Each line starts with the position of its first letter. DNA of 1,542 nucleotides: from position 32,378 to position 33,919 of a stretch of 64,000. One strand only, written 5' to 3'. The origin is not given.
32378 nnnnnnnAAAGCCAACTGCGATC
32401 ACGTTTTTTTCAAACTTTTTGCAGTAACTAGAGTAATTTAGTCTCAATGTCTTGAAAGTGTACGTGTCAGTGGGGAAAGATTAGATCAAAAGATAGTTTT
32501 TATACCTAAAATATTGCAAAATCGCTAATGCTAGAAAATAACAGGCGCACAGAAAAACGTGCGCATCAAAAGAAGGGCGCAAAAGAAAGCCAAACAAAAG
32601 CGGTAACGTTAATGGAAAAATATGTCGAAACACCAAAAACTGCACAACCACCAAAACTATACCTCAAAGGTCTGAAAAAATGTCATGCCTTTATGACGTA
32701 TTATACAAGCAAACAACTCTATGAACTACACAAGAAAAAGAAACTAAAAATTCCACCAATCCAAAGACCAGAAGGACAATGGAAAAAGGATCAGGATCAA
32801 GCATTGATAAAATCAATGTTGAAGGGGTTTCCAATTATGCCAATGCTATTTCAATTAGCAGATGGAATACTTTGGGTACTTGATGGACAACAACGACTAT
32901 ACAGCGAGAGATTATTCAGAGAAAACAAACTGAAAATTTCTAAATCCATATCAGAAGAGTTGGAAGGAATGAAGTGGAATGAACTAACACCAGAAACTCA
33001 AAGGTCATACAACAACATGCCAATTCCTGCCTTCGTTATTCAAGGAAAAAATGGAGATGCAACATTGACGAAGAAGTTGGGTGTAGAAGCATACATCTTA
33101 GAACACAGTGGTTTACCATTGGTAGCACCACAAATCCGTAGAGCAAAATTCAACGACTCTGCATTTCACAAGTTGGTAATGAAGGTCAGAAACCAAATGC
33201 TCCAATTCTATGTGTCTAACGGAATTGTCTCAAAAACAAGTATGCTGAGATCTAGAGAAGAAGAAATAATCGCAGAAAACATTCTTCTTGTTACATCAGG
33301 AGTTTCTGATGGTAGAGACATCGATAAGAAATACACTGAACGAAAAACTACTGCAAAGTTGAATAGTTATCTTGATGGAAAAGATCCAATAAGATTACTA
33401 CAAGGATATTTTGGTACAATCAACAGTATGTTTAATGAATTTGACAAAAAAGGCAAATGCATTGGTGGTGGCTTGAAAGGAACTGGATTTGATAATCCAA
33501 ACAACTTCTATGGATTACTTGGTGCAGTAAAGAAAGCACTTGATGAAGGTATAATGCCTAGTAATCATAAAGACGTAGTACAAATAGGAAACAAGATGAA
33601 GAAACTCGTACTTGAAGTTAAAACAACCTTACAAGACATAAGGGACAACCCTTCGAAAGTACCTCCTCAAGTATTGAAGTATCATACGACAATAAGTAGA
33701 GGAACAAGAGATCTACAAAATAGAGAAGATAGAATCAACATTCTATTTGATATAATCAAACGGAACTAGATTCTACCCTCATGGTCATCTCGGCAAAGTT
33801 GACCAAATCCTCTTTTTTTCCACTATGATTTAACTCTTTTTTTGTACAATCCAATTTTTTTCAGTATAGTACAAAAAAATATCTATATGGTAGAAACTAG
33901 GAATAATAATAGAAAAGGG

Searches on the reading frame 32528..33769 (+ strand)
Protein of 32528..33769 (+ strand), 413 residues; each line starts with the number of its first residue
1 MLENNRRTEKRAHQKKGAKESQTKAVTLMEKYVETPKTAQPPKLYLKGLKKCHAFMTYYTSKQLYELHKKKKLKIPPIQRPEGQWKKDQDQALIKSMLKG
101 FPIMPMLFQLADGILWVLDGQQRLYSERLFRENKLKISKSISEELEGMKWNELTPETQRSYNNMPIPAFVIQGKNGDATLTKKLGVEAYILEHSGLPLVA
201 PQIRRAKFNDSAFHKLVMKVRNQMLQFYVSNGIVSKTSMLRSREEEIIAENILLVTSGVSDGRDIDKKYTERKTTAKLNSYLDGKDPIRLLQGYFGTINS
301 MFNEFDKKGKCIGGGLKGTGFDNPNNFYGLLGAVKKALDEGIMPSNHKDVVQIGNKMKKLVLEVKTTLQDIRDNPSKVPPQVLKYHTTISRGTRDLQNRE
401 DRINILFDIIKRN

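Call 12: search_protein_families(library=phrogs, proteins=[window:32528-33769:+], max_evalue=0.001)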
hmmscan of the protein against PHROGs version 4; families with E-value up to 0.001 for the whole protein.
window:32528-33769:+ (413 aa): 2 families
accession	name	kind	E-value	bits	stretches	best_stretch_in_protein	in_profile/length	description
phrog_2598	-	unknown function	3.2e-18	66.9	1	58-175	31-150/352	-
phrog_1583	-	unknown function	1.3e-16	61.3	1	63-172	25-139/417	-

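Call 13: search_protein_families(library=pfam, proteins=[window:32528-33769:+], max_evalue=0.001)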
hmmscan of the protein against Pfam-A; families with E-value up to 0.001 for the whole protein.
window:32528-33769:+ (413 aa): 1 family
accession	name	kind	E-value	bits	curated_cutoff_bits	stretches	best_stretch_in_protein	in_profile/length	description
PF03235.19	GmrSD_N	-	1.6e-14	54.9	33.2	1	67-175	4-153/199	GmrSD restriction endonuclease, N-terminal domain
